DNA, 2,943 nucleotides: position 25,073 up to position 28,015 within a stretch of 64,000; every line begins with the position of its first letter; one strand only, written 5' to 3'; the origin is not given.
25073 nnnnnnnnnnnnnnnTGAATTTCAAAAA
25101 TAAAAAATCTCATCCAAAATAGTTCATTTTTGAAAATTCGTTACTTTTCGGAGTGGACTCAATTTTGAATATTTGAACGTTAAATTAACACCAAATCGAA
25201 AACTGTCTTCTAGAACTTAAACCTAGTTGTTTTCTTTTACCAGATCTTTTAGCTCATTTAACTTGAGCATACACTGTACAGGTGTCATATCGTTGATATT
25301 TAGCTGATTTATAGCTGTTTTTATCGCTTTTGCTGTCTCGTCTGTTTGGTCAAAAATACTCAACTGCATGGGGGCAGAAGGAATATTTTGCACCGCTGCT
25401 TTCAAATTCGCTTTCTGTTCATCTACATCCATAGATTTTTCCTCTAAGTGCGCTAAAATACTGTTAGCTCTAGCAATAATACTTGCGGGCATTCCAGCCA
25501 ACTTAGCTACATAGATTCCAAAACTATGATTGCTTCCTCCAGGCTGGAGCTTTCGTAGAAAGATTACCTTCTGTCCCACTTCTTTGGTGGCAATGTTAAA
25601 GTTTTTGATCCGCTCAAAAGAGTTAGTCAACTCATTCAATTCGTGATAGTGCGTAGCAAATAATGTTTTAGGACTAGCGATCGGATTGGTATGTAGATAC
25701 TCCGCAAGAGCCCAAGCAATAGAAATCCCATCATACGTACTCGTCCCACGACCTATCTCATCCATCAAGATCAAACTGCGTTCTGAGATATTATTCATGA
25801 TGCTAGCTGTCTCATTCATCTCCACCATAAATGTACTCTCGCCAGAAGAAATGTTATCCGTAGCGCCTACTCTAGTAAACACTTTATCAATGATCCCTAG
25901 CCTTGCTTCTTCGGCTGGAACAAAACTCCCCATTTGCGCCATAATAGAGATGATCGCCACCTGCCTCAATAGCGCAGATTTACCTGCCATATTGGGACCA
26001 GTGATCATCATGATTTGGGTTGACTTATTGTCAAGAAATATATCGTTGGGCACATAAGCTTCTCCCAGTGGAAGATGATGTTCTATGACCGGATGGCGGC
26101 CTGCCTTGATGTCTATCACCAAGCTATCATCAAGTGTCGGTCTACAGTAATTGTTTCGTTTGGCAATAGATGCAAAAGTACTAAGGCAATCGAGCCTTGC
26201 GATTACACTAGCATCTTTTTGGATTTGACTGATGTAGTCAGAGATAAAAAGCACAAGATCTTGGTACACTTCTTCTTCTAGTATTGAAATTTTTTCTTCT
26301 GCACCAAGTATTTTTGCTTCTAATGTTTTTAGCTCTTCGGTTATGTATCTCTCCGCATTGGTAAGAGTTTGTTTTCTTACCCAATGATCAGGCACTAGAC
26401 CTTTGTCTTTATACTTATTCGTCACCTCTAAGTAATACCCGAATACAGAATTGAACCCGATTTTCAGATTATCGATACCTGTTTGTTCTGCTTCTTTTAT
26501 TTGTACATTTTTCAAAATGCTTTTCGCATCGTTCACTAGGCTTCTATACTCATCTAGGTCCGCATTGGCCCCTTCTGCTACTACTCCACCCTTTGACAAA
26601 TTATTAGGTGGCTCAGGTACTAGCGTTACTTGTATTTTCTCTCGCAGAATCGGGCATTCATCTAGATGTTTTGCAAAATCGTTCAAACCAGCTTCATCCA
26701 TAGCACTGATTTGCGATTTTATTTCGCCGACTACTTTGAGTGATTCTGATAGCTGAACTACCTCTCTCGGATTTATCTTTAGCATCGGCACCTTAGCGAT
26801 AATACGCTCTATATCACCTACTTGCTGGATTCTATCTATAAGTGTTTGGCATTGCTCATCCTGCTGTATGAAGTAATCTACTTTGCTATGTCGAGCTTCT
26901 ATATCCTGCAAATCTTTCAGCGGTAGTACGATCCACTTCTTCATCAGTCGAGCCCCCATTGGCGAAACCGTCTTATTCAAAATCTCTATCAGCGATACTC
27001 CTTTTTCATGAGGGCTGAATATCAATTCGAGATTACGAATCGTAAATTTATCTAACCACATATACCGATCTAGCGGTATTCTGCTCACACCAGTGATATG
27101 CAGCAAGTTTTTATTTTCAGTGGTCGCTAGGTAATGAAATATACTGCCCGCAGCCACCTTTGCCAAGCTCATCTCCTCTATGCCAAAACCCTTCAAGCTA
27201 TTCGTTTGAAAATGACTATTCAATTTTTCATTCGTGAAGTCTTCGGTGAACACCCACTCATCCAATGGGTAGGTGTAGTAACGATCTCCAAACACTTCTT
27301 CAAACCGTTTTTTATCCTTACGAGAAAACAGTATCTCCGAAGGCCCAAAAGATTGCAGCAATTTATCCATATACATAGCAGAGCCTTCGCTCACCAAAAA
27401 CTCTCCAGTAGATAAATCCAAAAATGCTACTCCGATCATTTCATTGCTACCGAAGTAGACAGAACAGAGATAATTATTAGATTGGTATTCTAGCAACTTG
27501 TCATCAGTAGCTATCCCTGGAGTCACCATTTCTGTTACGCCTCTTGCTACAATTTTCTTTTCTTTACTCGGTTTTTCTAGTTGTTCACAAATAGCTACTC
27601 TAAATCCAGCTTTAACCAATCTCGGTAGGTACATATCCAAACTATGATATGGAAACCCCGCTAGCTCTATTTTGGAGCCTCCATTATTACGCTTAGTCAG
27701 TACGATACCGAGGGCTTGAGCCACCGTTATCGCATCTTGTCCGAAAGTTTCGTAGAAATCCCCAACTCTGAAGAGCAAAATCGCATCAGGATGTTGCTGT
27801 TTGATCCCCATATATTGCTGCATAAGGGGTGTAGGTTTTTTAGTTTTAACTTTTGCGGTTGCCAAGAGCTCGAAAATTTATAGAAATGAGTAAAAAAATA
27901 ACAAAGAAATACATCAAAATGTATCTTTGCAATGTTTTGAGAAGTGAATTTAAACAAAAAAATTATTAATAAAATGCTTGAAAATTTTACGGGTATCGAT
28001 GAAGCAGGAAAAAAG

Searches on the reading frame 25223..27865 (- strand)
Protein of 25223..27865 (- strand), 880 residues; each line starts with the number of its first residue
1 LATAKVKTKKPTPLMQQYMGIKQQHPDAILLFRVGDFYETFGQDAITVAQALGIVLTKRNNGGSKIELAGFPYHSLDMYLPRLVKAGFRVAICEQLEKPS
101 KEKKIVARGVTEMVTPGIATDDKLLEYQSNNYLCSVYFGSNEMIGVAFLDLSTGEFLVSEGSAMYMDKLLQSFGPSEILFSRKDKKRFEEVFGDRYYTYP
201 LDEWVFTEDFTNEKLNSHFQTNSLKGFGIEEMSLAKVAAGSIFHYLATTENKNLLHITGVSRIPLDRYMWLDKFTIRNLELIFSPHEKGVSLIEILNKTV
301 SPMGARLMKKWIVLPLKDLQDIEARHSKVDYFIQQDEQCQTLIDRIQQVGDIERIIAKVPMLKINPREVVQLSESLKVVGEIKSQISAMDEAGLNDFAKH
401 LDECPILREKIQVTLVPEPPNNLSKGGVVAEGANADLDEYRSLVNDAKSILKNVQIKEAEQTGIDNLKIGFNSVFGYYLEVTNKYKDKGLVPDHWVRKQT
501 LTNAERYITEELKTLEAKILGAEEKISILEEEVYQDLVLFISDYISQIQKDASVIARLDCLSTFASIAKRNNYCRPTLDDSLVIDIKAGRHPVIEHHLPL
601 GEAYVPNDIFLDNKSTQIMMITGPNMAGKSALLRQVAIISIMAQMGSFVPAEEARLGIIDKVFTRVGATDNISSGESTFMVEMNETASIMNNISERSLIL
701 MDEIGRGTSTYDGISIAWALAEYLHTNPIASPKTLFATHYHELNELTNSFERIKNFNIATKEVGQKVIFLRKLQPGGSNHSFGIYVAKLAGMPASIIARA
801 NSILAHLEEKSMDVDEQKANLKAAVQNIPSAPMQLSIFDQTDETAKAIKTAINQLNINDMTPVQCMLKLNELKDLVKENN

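Call 19: search_protein_families(library=pfam, proteins=[window:25223-27865:-], max_evalue=0.001)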
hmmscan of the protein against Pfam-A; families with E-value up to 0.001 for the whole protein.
window:25223-27865:- (880 aa): 5 families
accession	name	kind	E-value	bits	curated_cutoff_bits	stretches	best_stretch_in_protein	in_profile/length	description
PF00488.27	MutS_V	-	5.2e-80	268.3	30.2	1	619-808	1-188/188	MutS domain V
PF01624.25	MutS_I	-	7.1e-41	139.4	20.6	1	12-122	1-112/113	MutS domain I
PF05192.23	MutS_III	-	6.7e-40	137.9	34.1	1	275-565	2-194/194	MutS domain III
PF05190.23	MutS_IV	-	6.7e-28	97.3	22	1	432-525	1-92/92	MutS family domain IV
PF05188.22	MutS_II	-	3.7e-20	73.1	25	1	131-257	1-132/133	MutS domain II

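Call 45: find_homologous_proteins(query=window:25223-27865:-, max_evalue=1e-100)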
Query window:25223-27865:- (880 aa): 8000 proteins with E <= 1e-100 among 8000 candidates; the best 120 are listed.
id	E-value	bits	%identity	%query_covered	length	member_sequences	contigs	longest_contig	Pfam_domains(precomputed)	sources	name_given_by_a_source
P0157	0.0e+0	1936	100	98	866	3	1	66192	PF01624.26,PF05192.24,PF05188.24,PF05190.24,PF00488.28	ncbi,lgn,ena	-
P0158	0.0e+0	1769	88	100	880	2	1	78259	PF01624.26,PF05192.24,PF05188.24,PF05190.24,PF00488.28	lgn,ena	-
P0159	0.0e+0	1768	88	100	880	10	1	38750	PF01624.26,PF05192.24,PF05188.24,PF05190.24,PF00488.28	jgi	jgi:DNA mismatch repair protein MutS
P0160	0.0e+0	1715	85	100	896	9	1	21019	PF01624.26,PF05192.24,PF05188.24,PF05190.24,PF00488.28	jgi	-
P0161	0.0e+0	1712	86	98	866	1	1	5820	PF01624.26,PF05192.24,PF05188.24,PF05190.24,PF00488.28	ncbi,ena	-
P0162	0.0e+0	1684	84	99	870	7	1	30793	PF01624.26,PF05192.24,PF05188.24,PF05190.24,PF00488.28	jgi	-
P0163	0.0e+0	1678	85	98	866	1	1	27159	PF01624.26,PF05192.24,PF05188.24,PF05190.24,PF00488.28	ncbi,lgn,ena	-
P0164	0.0e+0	1667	84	98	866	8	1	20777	PF01624.26,PF05192.24,PF05188.24,PF05190.24,PF00488.28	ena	-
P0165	0.0e+0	1620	94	87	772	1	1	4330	PF05192.24,PF05188.24,PF05190.24,PF00488.28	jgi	-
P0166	0.0e+0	1375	69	100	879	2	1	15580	PF01624.26,PF05192.24,PF05188.24,PF05190.24,PF00488.28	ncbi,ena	-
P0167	0.0e+0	1330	67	100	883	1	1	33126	PF01624.26,PF05192.24,PF05188.24,PF05190.24,PF00488.28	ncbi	-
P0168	0.0e+0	1329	67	99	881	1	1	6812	PF01624.26,PF05192.24,PF05188.24,PF05190.24,PF00488.28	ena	-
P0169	0.0e+0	1328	66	98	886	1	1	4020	PF01624.26,PF05192.24,PF05188.24,PF05190.24,PF00488.28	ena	-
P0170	0.0e+0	1327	67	100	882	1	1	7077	PF01624.26,PF05192.24,PF05188.24,PF05190.24,PF00488.28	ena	-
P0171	0.0e+0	1326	68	98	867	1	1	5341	PF01624.26,PF05192.24,PF05188.24,PF05190.24,PF00488.28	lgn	-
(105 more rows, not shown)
